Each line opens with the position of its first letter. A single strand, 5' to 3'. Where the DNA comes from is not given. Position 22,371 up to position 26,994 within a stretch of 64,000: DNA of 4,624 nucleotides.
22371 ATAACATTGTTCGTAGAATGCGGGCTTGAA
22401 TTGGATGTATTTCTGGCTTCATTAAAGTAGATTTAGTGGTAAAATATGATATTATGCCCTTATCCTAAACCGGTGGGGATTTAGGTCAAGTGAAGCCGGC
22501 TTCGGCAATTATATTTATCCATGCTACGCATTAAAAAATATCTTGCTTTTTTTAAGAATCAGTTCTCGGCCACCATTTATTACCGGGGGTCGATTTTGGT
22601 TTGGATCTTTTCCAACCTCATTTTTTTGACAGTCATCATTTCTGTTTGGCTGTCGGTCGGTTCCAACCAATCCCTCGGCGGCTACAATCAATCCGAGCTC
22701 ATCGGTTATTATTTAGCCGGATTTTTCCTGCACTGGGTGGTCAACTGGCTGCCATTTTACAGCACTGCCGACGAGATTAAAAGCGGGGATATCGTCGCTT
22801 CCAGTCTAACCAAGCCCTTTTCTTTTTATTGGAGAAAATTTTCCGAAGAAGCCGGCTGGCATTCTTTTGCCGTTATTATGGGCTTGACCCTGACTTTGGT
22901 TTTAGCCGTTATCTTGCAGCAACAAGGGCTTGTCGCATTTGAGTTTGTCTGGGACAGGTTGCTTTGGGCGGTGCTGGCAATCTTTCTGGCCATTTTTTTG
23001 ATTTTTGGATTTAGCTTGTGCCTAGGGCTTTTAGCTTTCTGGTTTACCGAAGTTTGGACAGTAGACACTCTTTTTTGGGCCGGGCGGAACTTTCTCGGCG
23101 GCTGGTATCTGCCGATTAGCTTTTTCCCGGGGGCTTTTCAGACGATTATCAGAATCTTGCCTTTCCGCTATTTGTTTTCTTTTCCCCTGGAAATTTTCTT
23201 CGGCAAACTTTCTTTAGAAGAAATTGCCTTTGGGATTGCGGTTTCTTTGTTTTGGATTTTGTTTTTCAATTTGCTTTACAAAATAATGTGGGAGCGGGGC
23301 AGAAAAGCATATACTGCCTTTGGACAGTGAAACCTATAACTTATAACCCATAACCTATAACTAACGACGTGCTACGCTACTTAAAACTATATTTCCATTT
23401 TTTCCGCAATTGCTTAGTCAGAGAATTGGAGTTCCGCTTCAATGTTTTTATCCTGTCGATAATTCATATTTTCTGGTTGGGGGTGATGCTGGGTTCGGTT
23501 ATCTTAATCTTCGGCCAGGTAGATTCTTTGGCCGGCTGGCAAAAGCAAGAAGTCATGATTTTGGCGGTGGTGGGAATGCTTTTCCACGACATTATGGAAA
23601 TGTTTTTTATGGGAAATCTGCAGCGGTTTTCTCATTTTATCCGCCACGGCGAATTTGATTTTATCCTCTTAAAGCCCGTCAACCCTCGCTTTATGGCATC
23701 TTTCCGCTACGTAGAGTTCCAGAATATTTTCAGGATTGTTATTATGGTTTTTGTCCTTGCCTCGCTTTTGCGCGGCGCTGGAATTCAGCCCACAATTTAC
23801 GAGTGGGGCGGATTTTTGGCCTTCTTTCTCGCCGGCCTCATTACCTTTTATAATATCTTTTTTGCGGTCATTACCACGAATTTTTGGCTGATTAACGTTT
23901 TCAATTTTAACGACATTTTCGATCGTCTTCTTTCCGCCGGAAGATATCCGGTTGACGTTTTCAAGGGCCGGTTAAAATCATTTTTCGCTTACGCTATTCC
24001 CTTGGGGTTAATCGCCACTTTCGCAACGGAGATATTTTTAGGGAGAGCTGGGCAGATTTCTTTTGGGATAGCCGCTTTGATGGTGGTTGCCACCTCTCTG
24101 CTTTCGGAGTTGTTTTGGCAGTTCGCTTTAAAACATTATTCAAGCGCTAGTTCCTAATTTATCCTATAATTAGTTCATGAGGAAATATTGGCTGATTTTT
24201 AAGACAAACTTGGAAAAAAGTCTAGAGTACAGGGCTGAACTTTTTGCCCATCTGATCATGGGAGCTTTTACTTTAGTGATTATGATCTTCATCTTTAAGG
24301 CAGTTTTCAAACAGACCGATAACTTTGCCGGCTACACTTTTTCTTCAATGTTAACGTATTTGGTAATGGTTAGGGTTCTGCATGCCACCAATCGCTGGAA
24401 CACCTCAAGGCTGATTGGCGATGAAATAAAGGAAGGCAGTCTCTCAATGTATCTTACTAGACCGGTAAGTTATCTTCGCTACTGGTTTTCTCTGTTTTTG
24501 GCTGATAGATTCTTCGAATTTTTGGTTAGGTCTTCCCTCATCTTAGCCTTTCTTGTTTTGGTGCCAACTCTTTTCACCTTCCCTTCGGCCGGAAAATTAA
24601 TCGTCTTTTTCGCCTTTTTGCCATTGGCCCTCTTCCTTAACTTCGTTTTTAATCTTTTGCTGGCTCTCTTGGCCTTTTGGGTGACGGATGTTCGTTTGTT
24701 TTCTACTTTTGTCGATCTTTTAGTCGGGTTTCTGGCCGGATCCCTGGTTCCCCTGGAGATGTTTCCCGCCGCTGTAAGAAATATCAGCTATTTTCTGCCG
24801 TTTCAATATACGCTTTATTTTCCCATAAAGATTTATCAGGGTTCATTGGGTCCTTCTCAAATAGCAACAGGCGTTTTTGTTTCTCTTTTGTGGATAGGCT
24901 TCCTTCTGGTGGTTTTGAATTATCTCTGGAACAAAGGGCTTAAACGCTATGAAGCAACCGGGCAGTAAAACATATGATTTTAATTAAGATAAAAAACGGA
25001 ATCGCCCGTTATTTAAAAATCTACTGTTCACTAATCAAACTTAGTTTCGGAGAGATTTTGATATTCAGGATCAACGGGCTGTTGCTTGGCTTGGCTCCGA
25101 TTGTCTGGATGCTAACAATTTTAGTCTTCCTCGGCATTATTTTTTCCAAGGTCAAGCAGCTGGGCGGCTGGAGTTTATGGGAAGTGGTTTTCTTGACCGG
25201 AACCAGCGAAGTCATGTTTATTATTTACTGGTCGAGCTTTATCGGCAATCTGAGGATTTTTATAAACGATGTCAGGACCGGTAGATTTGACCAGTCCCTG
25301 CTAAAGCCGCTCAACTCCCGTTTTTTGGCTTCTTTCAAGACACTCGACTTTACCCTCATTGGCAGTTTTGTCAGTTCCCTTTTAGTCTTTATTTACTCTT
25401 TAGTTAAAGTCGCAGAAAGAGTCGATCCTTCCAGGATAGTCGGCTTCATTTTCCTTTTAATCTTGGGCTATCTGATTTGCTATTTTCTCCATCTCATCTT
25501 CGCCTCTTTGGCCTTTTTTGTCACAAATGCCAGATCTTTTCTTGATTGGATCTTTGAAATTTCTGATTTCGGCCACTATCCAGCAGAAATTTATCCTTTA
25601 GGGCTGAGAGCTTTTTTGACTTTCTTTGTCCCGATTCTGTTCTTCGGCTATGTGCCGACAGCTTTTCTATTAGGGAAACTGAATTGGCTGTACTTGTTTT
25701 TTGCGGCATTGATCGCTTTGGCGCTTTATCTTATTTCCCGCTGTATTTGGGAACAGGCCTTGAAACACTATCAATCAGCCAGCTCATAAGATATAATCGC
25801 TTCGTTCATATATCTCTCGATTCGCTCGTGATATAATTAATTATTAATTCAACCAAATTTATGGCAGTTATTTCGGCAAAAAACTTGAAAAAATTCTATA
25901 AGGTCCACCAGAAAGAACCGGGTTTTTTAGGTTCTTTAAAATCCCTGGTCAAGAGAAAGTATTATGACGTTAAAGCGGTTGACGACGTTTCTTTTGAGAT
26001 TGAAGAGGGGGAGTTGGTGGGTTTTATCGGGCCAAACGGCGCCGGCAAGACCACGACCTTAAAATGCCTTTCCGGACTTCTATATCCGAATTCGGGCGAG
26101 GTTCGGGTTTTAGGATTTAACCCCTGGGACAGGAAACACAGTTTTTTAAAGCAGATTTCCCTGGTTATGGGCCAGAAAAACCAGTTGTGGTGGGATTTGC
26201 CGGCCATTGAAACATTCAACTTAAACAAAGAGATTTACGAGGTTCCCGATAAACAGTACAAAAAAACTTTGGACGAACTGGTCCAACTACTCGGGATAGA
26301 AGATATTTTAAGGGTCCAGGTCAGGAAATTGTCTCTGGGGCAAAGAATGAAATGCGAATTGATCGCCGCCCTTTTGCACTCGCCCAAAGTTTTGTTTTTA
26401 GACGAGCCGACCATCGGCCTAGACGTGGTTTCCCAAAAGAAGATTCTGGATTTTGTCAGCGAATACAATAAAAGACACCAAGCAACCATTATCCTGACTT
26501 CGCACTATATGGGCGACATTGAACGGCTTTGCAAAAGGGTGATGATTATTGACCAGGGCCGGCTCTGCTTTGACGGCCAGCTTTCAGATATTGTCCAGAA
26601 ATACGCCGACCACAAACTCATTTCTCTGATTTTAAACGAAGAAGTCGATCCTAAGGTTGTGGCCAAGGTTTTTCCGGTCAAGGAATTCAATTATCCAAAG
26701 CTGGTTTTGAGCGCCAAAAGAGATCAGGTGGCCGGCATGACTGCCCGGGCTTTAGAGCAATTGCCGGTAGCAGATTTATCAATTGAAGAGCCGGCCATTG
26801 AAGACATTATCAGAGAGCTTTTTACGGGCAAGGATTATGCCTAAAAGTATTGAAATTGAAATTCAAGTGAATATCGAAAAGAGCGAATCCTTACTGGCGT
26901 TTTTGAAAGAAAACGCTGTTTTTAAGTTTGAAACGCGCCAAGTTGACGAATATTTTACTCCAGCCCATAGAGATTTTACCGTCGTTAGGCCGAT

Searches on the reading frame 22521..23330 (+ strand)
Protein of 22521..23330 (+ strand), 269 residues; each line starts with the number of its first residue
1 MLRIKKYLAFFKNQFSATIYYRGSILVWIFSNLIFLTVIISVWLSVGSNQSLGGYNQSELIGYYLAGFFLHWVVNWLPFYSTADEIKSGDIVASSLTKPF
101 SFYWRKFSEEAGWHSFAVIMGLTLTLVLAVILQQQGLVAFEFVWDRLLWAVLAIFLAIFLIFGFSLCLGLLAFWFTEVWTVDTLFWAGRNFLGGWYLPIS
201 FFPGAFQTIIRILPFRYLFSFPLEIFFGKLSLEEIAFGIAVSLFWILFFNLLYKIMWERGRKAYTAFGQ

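Call 81: search_protein_families(library=pfam, proteins=[window:22521-23330:+], max_evalue=0.0001)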
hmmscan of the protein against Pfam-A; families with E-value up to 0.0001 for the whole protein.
window:22521-23330:+ (269 aa): 1 family
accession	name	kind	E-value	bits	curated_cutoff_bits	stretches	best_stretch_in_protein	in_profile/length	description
PF06182.17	ABC2_membrane_6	-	4.8e-16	59.7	22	1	27-268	2-229/229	ABC-2 family transporter protein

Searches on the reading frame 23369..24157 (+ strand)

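Call 81: search_protein_families(library=pfam, proteins=[window:23369-24157:+], max_evalue=0.0001)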
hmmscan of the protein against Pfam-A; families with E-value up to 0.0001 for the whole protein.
window:23369-24157:+ (262 aa): 1 family
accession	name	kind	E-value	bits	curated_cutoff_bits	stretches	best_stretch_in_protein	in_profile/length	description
PF06182.17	ABC2_membrane_6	-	4.4e-41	141.6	22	1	38-261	5-229/229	ABC-2 family transporter protein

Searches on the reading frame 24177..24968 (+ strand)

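Call 81: search_protein_families(library=pfam, proteins=[window:24177-24968:+], max_evalue=0.0001)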
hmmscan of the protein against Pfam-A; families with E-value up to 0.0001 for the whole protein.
window:24177-24968:+ (263 aa): 1 family
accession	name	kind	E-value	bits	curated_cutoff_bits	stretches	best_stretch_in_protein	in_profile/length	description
PF06182.17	ABC2_membrane_6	-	1.9e-26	93.7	22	1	33-262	4-229/229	ABC-2 family transporter protein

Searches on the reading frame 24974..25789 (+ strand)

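Call 81: search_protein_families(library=pfam, proteins=[window:24974-25789:+], max_evalue=0.0001)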
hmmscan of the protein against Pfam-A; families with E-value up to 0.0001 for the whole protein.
window:24974-25789:+ (271 aa): 1 family
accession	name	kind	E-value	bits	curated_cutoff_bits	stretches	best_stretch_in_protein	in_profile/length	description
PF06182.17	ABC2_membrane_6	-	6.5e-47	160.7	22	1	44-270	2-229/229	ABC-2 family transporter protein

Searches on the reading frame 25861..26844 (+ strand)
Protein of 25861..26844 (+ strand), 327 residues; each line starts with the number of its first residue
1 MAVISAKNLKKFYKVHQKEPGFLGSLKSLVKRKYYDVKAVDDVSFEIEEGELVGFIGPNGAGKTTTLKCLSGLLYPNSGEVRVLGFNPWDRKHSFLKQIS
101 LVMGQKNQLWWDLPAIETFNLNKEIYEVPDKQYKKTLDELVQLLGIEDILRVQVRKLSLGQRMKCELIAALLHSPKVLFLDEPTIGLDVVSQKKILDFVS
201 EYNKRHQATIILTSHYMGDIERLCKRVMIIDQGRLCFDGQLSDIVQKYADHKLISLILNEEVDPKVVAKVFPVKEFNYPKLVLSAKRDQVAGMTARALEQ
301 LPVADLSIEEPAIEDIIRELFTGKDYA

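Call 82: search_protein_families(library=pfam, proteins=[window:25861-26844:+], max_evalue=0.0001)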
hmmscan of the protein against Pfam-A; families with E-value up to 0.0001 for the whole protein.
window:25861-26844:+ (327 aa): 3 families
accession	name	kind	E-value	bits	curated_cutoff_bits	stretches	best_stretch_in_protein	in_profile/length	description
PF00005.33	ABC_tran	-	6e-28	98.6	25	1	41-184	2-136/137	ABC transporter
PF13304.12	AAA_21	-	2.2e-15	58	27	1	147-215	228-298/304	AAA domain, putative AbiEii toxin, Type IV TA system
PF13476.12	AAA_23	-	5.7e-05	24.3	27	0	41-78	11-47/201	AAA domain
